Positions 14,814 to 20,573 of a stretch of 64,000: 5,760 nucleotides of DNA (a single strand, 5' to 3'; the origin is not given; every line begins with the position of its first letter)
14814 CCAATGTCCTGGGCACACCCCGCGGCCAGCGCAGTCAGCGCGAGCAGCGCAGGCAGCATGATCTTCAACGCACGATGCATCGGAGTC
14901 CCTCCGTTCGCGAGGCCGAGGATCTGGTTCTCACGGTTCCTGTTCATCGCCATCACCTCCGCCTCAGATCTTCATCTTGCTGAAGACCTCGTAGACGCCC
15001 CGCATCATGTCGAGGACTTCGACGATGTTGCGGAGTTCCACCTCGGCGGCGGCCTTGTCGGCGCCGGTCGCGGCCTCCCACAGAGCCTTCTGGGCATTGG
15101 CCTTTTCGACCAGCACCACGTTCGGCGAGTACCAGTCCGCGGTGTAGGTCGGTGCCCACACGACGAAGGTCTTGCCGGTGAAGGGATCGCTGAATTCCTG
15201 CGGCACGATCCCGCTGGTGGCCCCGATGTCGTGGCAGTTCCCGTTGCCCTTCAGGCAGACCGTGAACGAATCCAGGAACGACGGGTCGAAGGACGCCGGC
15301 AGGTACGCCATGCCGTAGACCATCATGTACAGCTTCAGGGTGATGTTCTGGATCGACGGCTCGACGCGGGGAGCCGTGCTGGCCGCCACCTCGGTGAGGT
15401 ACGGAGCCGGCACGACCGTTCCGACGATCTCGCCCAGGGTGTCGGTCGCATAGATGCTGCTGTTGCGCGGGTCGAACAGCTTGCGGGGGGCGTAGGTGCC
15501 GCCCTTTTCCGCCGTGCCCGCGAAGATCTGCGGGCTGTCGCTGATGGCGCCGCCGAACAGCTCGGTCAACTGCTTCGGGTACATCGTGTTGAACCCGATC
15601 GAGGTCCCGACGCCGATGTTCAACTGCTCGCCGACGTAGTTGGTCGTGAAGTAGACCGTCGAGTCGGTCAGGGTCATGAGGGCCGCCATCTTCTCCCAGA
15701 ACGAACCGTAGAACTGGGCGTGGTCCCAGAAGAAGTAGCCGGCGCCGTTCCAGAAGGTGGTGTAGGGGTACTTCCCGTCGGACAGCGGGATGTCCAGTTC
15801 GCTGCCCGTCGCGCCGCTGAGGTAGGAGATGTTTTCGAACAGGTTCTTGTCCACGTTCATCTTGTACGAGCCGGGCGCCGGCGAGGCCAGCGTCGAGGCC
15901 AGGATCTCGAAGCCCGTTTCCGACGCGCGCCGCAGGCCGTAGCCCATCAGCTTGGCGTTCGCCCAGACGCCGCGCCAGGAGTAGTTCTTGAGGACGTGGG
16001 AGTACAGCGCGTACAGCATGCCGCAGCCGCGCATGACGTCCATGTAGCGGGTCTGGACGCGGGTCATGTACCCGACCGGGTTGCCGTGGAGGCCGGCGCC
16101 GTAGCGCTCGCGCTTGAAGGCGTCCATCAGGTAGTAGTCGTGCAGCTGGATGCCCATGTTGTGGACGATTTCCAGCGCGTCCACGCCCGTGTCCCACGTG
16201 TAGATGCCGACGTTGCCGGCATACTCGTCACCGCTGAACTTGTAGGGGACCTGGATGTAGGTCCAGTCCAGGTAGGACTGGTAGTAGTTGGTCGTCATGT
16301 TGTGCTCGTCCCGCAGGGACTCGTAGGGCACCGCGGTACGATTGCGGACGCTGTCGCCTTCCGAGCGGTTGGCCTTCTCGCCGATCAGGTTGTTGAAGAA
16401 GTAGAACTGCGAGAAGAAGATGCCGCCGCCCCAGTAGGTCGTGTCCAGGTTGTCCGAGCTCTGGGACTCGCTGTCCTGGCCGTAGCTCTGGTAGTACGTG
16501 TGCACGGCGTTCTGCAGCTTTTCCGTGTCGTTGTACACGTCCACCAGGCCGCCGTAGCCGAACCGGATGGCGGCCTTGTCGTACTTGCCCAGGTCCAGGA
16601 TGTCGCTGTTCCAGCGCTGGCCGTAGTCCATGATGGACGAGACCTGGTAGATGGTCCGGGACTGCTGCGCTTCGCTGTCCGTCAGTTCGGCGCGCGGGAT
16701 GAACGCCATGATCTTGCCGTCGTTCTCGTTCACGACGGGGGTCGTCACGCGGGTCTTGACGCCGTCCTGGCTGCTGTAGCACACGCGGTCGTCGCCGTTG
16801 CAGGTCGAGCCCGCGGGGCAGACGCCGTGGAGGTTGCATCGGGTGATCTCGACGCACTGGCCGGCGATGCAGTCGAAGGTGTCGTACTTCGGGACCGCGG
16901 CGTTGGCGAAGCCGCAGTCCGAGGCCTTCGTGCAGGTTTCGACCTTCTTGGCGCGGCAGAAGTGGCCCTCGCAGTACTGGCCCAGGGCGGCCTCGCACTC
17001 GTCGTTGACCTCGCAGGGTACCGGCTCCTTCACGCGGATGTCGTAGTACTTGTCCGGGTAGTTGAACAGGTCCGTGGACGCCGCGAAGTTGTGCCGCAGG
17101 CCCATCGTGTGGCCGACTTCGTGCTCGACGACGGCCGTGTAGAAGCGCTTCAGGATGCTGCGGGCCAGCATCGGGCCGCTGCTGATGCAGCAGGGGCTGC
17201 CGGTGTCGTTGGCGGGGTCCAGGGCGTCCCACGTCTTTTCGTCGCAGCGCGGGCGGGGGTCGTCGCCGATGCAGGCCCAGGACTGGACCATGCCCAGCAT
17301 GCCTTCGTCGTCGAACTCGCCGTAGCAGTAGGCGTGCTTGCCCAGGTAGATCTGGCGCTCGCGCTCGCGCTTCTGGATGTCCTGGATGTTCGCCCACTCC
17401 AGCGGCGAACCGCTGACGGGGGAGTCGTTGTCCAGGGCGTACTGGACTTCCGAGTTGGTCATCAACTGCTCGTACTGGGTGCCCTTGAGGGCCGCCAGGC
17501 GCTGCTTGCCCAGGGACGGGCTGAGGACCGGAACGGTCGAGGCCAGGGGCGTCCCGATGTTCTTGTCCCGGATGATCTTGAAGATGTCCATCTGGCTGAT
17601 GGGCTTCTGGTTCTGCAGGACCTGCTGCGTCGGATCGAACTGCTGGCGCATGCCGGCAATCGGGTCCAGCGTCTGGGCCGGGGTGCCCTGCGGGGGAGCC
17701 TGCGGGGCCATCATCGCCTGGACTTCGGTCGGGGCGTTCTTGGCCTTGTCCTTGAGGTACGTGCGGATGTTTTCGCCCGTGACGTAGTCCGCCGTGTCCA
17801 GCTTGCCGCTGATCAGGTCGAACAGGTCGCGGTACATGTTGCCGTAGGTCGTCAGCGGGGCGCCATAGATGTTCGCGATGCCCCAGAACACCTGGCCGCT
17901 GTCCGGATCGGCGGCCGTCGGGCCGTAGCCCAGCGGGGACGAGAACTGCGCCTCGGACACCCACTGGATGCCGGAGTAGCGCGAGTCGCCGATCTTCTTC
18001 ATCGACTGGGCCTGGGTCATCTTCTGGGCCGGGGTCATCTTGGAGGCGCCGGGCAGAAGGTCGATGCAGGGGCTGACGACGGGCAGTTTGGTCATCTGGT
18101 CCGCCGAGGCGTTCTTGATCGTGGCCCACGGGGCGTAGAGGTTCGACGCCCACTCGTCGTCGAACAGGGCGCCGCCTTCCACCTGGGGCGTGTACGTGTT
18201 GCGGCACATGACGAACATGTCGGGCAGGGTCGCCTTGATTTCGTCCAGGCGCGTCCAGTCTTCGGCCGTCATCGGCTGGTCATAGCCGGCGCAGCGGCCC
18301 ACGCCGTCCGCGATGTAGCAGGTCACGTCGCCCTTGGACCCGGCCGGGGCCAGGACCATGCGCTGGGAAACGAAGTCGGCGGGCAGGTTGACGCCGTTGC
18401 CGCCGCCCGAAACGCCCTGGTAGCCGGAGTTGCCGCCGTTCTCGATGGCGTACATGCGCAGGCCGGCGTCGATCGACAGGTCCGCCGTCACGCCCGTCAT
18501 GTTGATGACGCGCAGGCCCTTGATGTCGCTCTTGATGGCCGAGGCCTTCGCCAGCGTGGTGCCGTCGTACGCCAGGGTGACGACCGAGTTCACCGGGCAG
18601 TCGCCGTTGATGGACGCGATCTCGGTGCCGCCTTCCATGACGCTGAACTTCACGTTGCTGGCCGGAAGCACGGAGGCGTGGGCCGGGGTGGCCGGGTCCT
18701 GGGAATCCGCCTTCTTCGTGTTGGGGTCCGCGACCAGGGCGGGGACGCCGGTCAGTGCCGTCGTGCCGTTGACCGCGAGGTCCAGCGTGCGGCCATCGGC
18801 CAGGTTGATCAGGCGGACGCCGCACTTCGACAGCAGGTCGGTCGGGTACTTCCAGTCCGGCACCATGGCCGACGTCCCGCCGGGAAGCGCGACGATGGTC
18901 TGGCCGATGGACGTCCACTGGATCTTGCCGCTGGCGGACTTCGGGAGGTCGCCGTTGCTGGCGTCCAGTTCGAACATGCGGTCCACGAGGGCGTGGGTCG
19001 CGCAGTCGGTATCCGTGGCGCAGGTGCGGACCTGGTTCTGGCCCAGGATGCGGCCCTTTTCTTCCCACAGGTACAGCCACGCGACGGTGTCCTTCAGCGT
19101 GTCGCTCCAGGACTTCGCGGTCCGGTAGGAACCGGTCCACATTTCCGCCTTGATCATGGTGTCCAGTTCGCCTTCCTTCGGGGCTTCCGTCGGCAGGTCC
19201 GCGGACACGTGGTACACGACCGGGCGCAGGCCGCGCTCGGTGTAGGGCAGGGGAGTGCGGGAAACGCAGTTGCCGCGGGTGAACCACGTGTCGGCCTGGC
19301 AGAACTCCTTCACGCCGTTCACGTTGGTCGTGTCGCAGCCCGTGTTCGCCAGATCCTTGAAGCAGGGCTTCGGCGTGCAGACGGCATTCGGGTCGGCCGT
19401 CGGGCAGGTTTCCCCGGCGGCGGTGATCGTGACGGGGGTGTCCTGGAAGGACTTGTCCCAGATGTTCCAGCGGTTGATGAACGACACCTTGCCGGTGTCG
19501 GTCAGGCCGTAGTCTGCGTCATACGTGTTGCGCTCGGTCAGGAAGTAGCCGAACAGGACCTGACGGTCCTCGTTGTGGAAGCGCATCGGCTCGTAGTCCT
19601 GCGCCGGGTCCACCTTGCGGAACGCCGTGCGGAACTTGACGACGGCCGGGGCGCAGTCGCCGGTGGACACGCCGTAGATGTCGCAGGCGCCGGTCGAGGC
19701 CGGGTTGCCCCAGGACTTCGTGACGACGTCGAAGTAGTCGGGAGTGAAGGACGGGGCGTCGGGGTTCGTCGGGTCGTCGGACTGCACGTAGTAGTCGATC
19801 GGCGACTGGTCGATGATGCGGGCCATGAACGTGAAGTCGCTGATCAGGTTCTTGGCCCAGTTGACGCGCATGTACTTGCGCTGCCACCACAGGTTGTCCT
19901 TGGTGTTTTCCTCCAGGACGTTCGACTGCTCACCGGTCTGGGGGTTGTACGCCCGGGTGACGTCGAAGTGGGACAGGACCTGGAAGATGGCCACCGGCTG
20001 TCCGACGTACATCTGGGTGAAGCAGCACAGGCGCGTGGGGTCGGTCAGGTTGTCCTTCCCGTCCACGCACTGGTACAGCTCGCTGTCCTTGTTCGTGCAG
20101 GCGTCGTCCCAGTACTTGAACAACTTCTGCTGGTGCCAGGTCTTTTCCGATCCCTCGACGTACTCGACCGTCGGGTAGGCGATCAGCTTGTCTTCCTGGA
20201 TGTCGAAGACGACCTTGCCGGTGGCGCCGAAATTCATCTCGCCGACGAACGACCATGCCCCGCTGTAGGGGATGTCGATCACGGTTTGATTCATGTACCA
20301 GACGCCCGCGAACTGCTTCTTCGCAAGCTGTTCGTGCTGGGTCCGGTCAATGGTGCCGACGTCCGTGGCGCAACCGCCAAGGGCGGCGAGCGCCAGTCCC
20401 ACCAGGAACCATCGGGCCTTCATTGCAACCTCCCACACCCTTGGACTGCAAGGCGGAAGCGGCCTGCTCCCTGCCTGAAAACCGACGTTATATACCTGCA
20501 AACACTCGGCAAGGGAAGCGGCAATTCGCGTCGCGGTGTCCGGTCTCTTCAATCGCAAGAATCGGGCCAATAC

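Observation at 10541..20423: Tandem pair of giant paralogous lipoprotein metzincin-like proteases (1450 and 1819 aa)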

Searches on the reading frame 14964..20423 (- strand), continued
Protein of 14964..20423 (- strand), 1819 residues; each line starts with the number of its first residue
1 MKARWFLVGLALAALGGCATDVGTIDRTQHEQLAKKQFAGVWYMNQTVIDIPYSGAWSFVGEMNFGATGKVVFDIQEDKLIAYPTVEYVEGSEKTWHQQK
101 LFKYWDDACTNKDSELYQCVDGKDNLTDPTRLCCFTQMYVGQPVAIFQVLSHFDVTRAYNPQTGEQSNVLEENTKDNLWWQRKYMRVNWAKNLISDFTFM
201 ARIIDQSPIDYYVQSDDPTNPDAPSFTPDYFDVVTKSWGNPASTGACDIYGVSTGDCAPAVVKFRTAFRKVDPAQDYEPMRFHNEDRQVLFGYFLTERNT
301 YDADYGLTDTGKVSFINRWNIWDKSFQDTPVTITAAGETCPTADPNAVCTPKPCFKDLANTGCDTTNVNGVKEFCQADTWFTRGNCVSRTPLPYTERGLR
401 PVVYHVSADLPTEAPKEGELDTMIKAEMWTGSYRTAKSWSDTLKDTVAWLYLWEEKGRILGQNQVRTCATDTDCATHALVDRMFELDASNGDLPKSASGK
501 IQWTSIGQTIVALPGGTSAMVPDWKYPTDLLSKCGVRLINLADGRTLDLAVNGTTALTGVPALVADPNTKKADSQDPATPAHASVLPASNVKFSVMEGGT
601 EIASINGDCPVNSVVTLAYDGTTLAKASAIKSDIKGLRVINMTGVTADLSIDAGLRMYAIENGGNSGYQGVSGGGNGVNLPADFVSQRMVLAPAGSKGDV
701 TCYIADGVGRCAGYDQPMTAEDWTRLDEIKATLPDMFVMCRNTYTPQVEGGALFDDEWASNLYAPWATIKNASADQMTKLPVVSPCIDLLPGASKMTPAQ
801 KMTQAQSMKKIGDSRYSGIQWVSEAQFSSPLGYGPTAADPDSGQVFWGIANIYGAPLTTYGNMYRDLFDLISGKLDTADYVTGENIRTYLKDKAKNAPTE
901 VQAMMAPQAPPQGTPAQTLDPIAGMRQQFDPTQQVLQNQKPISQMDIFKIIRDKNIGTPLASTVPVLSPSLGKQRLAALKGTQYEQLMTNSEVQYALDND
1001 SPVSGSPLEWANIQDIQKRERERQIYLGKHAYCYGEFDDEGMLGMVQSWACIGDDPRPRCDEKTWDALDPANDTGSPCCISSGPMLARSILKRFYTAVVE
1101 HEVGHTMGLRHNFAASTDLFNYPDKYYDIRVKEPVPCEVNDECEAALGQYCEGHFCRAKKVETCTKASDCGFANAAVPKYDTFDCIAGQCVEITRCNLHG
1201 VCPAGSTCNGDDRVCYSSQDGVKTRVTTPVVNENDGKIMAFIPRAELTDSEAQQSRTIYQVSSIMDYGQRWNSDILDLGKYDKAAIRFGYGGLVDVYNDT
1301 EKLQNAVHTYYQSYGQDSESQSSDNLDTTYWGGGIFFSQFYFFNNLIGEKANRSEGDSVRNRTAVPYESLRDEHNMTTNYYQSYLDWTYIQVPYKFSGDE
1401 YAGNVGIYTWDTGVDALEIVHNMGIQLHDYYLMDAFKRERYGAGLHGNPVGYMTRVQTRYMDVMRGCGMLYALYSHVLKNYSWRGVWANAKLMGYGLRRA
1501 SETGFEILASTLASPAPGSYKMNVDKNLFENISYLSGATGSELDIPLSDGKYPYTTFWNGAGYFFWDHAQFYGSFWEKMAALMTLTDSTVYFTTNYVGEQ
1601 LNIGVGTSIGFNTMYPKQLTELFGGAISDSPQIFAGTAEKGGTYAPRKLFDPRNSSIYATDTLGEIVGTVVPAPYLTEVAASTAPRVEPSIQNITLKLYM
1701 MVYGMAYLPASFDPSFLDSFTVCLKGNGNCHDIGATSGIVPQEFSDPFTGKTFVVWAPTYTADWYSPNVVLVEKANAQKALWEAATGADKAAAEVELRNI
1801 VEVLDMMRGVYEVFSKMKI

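Call 24: find_encoding_contigs(protein=P0222, flank=10000, max_places=1)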
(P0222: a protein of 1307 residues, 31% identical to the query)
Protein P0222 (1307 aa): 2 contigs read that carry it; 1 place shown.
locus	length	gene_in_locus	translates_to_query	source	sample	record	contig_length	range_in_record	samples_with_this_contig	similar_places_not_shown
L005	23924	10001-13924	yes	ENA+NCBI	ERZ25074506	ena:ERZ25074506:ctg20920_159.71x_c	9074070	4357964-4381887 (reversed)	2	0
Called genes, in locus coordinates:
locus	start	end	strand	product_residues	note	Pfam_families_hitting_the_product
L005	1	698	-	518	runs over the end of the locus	PF01564:Spermine_synth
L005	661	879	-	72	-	PF03994:DUF350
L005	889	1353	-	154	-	-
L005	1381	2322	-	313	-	PF13623:SurA_N_2, PF13624:SurA_N_3, PF09312:SurA_N, PF13616:Rotamase_3 (faint), PF00639:Rotamase, PF13145:Rotamase_2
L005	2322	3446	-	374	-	PF13624:SurA_N_3 (weak), PF00639:Rotamase (faint), PF13145:Rotamase_2, PF13616:Rotamase_3 (weak)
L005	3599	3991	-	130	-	PF00072:Response_reg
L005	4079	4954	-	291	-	PF02985:HEAT (faint), PF13646:HEAT_2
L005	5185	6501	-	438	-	-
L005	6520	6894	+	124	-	PF07238:PilZ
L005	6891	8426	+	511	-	PF03109:ABC1 (faint), PF00069:Pkinase, PF07714:PK_Tyr_Ser-Thr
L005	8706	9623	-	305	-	PF16697:Yop-YscD_cpl, PF00498:FHA, PF00990:GGDEF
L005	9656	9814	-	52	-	-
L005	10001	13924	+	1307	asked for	PF13574:Reprolysin_2 (weak), PF13688:Reprolysin_5 (weak), PF16313:DUF4953 (weak)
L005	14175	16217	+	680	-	PF00128:Alpha-amylase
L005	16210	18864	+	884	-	PF06202:GDE_C (faint), PF22422:MGH1-like_GH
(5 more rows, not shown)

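Call 76: search_protein_families(library=pfam, proteins=[P0169, P0172, P0163], max_evalue=0.01)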
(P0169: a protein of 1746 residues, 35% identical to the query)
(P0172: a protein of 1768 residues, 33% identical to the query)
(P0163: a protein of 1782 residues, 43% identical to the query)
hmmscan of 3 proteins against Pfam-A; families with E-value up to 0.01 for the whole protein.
P0169 (1746 aa): 2 families
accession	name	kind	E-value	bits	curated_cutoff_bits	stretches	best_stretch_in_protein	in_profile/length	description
PF14344.12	DUF4397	-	1.2e-10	42.5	30.6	2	500-579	2-81/119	Domain of unknown function (DUF4397)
PF16313.11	DUF4953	-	5.8e-07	29.4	24.2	1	1016-1046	6-36/316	Met-zincin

P0172 (1768 aa): 2 families
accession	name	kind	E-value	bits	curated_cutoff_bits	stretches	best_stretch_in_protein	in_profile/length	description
PF16313.11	DUF4953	-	2e-11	44.1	24.2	1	1083-1114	5-36/316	Met-zincin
PF14344.12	DUF4397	-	2.5e-10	41.4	30.6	2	537-622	1-80/119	Domain of unknown function (DUF4397)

P0163 (1782 aa): 3 families
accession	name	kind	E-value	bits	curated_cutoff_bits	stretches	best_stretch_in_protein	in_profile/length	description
PF16313.11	DUF4953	-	6.3e-08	32.6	24.2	1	1066-1098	3-35/316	Met-zincin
PF19232.4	DUF5885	-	9.5e-06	25.7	33.2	1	1128-1192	18-80/265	Family of unknown function (DUF5885)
PF00413.30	Peptidase_M10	-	0.00044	20.6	24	1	1073-1102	105-134/159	Matrixin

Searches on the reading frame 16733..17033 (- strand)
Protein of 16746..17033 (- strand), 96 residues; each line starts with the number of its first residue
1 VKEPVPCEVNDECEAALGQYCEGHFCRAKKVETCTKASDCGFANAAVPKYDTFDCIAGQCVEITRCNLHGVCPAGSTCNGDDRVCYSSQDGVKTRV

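Call 49: search_protein_families(library=pfam, proteins=[window:16733-17033:-], max_evalue=10)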
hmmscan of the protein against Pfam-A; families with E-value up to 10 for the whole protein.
window:16733-17033:- (100 aa): 0 families

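Call 70: search_protein_families(library=ncbifam, proteins=[window:16746-17033:-], max_evalue=10)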
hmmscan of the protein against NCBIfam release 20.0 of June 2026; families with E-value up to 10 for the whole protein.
seq(96 aa): 0 families

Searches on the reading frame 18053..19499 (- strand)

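Call 49: search_protein_families(library=pfam, proteins=[window:18053-19499:-], max_evalue=10)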
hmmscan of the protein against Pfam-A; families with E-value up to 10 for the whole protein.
window:18053-19499:- (482 aa): 0 families
